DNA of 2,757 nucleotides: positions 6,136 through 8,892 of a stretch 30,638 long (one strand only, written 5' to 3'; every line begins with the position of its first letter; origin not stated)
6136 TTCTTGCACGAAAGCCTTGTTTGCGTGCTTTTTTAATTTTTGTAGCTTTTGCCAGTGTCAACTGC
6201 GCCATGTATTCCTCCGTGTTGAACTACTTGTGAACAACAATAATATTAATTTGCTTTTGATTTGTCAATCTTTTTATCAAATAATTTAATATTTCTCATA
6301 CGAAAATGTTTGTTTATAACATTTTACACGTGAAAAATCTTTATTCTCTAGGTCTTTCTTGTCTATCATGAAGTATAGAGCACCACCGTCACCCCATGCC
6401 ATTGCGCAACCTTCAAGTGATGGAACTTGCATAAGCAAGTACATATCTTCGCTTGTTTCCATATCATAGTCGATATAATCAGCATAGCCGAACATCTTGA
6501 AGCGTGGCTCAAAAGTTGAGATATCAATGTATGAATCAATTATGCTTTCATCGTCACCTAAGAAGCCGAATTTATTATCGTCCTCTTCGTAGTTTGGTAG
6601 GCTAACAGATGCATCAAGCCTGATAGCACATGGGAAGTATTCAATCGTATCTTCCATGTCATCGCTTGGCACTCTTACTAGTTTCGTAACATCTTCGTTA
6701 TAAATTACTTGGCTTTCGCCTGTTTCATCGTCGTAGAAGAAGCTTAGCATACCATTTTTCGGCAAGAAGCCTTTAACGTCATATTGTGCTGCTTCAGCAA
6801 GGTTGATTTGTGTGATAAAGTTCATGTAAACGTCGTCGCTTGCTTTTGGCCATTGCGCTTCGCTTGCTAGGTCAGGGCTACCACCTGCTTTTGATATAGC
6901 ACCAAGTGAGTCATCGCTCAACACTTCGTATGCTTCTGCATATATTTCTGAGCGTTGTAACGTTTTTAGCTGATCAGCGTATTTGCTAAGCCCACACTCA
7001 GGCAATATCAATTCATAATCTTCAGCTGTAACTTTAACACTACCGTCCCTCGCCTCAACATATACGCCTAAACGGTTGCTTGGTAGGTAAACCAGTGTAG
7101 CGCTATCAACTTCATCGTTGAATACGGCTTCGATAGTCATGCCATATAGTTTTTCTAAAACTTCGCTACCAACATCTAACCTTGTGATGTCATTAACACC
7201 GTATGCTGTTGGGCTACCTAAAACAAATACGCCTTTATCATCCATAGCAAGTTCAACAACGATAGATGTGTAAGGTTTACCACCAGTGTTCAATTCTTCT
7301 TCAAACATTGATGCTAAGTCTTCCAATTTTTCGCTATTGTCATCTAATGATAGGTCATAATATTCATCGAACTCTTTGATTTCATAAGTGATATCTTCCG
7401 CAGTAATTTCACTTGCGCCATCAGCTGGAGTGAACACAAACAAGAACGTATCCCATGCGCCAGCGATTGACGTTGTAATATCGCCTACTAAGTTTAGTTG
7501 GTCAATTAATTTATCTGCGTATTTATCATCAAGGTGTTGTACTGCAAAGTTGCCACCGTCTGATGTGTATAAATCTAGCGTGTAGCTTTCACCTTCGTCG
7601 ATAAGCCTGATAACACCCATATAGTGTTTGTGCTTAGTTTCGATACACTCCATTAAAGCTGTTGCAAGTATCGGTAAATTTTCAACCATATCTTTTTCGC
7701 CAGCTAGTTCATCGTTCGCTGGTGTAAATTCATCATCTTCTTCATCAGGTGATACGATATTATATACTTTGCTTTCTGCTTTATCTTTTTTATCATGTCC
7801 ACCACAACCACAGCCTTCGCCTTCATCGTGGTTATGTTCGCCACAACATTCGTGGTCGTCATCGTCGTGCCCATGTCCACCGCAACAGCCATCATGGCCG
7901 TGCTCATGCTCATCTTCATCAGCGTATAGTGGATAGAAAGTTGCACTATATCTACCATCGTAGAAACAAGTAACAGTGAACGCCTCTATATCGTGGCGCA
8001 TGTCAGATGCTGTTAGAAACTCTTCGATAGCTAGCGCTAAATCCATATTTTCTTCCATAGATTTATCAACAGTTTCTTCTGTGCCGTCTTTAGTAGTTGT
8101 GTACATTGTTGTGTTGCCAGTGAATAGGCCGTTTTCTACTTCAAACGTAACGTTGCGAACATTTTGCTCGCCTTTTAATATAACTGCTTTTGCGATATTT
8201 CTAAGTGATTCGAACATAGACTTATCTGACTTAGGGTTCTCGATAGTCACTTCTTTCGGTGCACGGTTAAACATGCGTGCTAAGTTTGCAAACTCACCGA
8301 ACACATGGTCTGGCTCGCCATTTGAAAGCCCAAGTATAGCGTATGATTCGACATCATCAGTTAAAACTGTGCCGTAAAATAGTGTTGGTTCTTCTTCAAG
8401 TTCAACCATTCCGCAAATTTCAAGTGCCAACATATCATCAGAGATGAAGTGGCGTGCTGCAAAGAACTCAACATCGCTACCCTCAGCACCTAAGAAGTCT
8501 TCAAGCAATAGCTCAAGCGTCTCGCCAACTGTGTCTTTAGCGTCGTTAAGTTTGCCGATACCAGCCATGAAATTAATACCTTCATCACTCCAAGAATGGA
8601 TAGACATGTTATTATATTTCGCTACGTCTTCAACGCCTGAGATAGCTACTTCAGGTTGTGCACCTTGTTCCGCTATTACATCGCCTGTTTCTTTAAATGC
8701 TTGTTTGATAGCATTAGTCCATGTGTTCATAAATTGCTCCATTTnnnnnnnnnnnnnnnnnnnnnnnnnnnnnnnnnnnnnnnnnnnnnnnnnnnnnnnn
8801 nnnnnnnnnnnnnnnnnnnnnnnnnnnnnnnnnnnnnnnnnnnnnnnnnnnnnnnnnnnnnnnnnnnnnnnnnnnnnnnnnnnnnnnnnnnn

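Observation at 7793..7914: A His/Cys/Asp-rich metal-binding-like tract (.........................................) lies inside the 818-aa protein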

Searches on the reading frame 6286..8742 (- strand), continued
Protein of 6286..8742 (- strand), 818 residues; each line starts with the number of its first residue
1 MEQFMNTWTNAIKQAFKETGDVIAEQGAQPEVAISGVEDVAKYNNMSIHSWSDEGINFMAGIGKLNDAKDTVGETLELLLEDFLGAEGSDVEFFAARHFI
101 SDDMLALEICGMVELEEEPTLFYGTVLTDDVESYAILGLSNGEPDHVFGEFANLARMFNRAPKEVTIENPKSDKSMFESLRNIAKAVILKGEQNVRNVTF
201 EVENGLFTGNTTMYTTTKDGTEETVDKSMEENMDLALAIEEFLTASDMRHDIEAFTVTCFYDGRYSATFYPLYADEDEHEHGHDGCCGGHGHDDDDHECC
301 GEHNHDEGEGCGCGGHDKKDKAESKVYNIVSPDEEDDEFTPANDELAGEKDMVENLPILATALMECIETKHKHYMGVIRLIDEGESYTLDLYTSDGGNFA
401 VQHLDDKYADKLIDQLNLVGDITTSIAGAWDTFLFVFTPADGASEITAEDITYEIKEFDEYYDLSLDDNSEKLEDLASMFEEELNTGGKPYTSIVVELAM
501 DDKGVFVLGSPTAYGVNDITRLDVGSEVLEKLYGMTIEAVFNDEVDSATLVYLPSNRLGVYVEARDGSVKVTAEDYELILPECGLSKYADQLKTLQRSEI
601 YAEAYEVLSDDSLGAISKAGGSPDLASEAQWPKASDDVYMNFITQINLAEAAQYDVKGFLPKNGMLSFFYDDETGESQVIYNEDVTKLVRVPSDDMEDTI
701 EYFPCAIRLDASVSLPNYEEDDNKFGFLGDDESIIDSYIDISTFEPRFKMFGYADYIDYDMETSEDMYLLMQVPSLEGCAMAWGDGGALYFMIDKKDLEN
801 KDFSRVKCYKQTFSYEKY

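Call 41: search_solved_structures(query=A2, max_evalue=1)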
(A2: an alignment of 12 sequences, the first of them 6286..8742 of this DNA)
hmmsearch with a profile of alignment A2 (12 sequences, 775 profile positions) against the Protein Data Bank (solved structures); distinct sequences matched with E-value up to 1: 2.
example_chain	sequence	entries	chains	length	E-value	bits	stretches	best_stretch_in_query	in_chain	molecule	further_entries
1pv5_A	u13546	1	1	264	3e-18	68.8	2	689-767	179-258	Hypothetical protein ywqG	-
1yxa_A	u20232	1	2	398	0.28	12.7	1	532-588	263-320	serine (or cysteine) proteinase inhibitor, clade A, member 3N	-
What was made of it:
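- On DUF1963 / TYPP domain, YwqG family: Profile against PDB E = 3e-18 (call 41).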

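Call 47: predict_structure(alignment_id=A2)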
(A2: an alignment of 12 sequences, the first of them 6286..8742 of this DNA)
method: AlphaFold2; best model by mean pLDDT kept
length: 818 residues; sequences in the alignment: 12
mean_pLDDT: 77.2   pTM: 0.57
mean pLDDT of the five models: 77.2, 76.8, 75.4, 74.6, 70.3
residues with pLDDT >= 90: 228; 70-90: 405; 50-70: 72; < 50: 113
segments of 3 or more residues with pLDDT < 50: 1-8, 19-44, 86-88, 274-324, 326-346, 816-818
pLDDT, mean of each block of 10 residues (from residue 1): 43 53 35 28 55 78 70 81 63 86 91 77 89 86 83 83 81 90 87 80 84 84 76 81 86 91 90 49 29 30 28 29 37 36 52 88 86 89 74 89 80 83 79 88 81 85 68 86 89 94 88 90 91 89 87 91 73 82 89 89 90 92 90 93 96 88 95 93 92 82 91 81 77 86 80 74 73 86 81 91 91 57
secondary structure, 60 per line:
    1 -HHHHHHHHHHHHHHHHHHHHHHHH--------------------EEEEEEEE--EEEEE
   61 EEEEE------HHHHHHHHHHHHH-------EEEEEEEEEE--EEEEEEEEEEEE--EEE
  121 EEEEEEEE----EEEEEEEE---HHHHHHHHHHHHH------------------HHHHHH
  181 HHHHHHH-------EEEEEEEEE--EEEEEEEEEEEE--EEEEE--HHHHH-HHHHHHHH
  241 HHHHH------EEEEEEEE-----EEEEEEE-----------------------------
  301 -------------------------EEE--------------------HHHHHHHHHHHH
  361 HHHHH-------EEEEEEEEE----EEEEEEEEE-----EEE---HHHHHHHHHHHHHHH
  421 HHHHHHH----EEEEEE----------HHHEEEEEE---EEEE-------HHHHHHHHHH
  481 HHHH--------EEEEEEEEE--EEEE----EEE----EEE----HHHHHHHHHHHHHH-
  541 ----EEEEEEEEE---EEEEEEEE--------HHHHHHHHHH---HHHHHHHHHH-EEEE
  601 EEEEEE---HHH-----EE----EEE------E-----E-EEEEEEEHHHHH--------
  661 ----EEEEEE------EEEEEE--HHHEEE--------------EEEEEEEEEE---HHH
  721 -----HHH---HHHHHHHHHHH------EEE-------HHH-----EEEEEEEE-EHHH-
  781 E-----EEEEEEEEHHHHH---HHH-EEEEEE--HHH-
elements in order (helices of 4 or more, strands of 3 or more residues): H2-25 E46-53 E56-65 H72-84 E92-101 E104-115 E118-128 E133-140 H144-156 H175-187 E195-203 E206-217 E220-224 H227-231 H233-245 E252-259 E265-271 E326-328 H349-365 E373-381 E386-394 E400-402 H406-427 E432-437 E451-456 E460-463 H471-484 E493-501 E504-507 E512-514 E519-521 H526-539 E545-553 E557-564 H573-582 H586-595 E597-606 E624-626 E641-647 H648-652 E665-670 E677-682 E688-690 E705-714 H732-742 E749-751 E767-774 E787-794 H795-799 E807-812
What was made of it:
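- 7705..7923 (-): Whole predicted disordered interdomain linker, residues 274-346. It comprises the tract plus an acidic tail with short conserved motifs (KVYNI, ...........). AF2 pLDDT <50 (mean about 29) for 274-324 and 326-346, while flanking regions score 80-95 (call 47).
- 7924..8610 (-): N-terminal folded region (residues about 45-273), alpha+beta, ending in the invariant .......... motif. Its second half (about 178-269) is one copy of an internal repeat. AF2 (call 47).
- On DUF1963 / TYPP domain, YwqG family: These searches use a predicted model whose local pLDDT is about 80-95 (call 47).
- On Structural zinc ribbon or zinc knuckle: The region is predicted disordered (call 47), although AF2 does not model metals.
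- (5) AF2 places the tract in a low-confidence (pLDDT about 29) linker between two confidently folded halves (call 47), as expected for a flexible metal-binding segment. AF2 cannot model metal-dependent folding, so the low pLDDT (call 47) does not exclude it.
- Tried and rejected: It was superseded by the 12-sequence run (call 47).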

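Call 49: fold_search(model_id=the predicted structure, library=pdb)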
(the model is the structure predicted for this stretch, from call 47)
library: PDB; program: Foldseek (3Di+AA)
matches with E <= 10: 1059; with E <= 0.001: 6
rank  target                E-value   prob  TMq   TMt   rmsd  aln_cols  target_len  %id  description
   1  1pv5                  1.5e-11  1.00  0.25  0.70   3.8       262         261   22  Structure of Protein of Unknown Function YwqG from Bacillus subtilis (released 2004-01-20)
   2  6xrf_G                3.3e-04  1.00  0.13  0.63   7.5       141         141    7  EagT6 Tse6 NT complex (released 2020-12-30)
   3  6xrf_A                5.3e-04  1.00  0.12  0.60   7.5       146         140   11  EagT6 Tse6 NT complex (released 2020-12-30)
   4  6xrf_H                6.8e-04  1.00  0.13  0.61   7.4       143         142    8  EagT6 Tse6 NT complex (released 2020-12-30)
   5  6e8a_A                8.6e-04  1.00  0.13  0.53   5.5       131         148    9  Crystal structure of DcrB from Salmonella enterica at 1.92 Angstroms resolution (released 2018-10-31)
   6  1tu1_A                9.0e-04  1.00  0.12  0.58   4.0       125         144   10  Crystal Structure of Protein of Unknown Function PA94 from Pseudomonas aeruginosa, Putative Regulator (released 2004-08-03)
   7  2xb3                  1.9e-03  1.00  0.10  0.42   7.5       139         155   12  The Structure of Cyanobacterial PsbP (released 2010-08-25)
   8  6e8a_B                3.0e-03  1.00  0.13  0.56   6.7       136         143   10  Crystal structure of DcrB from Salmonella enterica at 1.92 Angstroms resolution (released 2018-10-31)
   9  6xrr_D                4.2e-03  1.00  0.12  0.53   4.0       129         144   12  Structure of SciW bound to the Rhs1 Transmembrane Domain from Salmonella typhimurium (released 2020-12-30)
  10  8z9d_P                6.2e-03  0.99  0.10  0.34  12.6       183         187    8  cryo-EM structure of PSII-LHCII megacomplex from spinach (released 2024-11-13)
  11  6xrb_B                6.8e-03  1.00  0.12  0.53   6.7       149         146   10  Crystal structure of SciW from Salmonella typhimurium (released 2020-12-30)
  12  6xrr_H                9.1e-03  1.00  0.12  0.56   3.9       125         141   10  Structure of SciW bound to the Rhs1 Transmembrane Domain from Salmonella typhimurium (released 2020-12-30)
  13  9mvg_D                9.1e-03  1.00  0.11  0.53   4.0       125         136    8  Structure of SciW variant L66A bound to the Rhs1 transmembrane domain (released 2026-01-28)
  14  9grx_0                9.1e-03  1.00  0.11  0.44   6.7       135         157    9  NDH-PSI-LHCI supercomplex from S. oleracea (released 2025-02-12)
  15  2ia1_B                1.1e-02  1.00  0.11  0.40   6.6       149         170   13  Crystal structure of protein BH3703 from Bacillus halodurans, Pfam DUF600 (released 2006-10-03)
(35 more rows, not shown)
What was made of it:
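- On DUF1963 / TYPP domain, YwqG family: Foldseek E = 1.5e-11 with TMt 0.70 (call 49).
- On Mog1/PsbP/DUF1795 (Eag/SciW)-like fold: Foldseek E = 3e-4 to 1e-2 (call 49).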

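Call 57: search_protein_families(library=pfam, alignment_id=A2, max_evalue=0.1)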
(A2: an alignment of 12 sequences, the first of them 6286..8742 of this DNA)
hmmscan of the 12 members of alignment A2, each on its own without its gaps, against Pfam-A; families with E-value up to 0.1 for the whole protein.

A. member 1, window:6286-8742:- (818 aa): 2 families
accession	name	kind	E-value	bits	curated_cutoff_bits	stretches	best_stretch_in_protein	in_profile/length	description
PF09234.15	DUF1963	-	1e-32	114.7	23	1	617-808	1-212/216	Domain of unknown function (DUF1963)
PF04634.17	YezG-like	-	0.029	15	21.7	0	428-500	32-100/146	Immunity protein YezG-like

B. families by the number of members that match (of 12 scanned): 14 families
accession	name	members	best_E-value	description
PF09234.15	DUF1963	7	2.4e-33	Domain of unknown function (DUF1963)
PF01523.21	PmbA_TldD_1st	3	0.036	PmbA/TldA metallopeptidase domain 1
PF00364.28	Biotin_lipoyl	1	2.7e-15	Biotin-requiring enzyme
PF13533.13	Biotin_lipoyl_2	1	1.4e-09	Biotin-lipoyl like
PF13437.12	HlyD_3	1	3.4e-05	HlyD family secretion protein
PF16576.10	HlyD_D23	1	0.0028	Barrel-sandwich domain of CusB or HlyD membrane-fusion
PF05896.17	NQRA_N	1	0.011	NqrA N-terminal barrel-sandwich hybrid domain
PF11765.13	Hyphal_reg_CWP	1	0.018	Hyphally regulated cell wall protein N-terminal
PF25672.1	BBH37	1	0.027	BBH37 helical domain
PF04634.17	YezG-like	1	0.029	Immunity protein YezG-like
PF11083.13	Relaxase_C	1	0.045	C-terminal helical hairpin domain from relaxase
PF20287.3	SH3DP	1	0.05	SH3 fold domain associated with phage DNA polymerases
PF20865.2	FAM186A-B_C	1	0.063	FAM186A/B, C-terminal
PF07352.17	Phage_Mu_Gam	1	0.098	Bacteriophage Mu Gam like protein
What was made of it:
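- On DUF1963 / TYPP domain, YwqG family: 7 of 12 family members match (call 57).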

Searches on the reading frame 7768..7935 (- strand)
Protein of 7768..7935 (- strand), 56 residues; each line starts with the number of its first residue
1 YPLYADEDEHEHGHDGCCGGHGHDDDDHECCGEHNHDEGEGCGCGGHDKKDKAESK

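Call 14: search_solved_structures(query=window:7768-7935:-, max_evalue=10, show_alignments=3)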
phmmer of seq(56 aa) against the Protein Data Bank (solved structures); distinct sequences matched with E-value up to 10: 0.

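Call 51: find_homologous_proteins(query=window:7783-7923:-, max_evalue=1)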
Query seq(47 aa): no candidate shares three 5-residue words with the query. No homologue found.
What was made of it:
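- Tried and rejected: (2) find_homologous_proteins with the tract alone found no candidates, not even the protein itself, so the word index evidently ignores these words (call 51).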
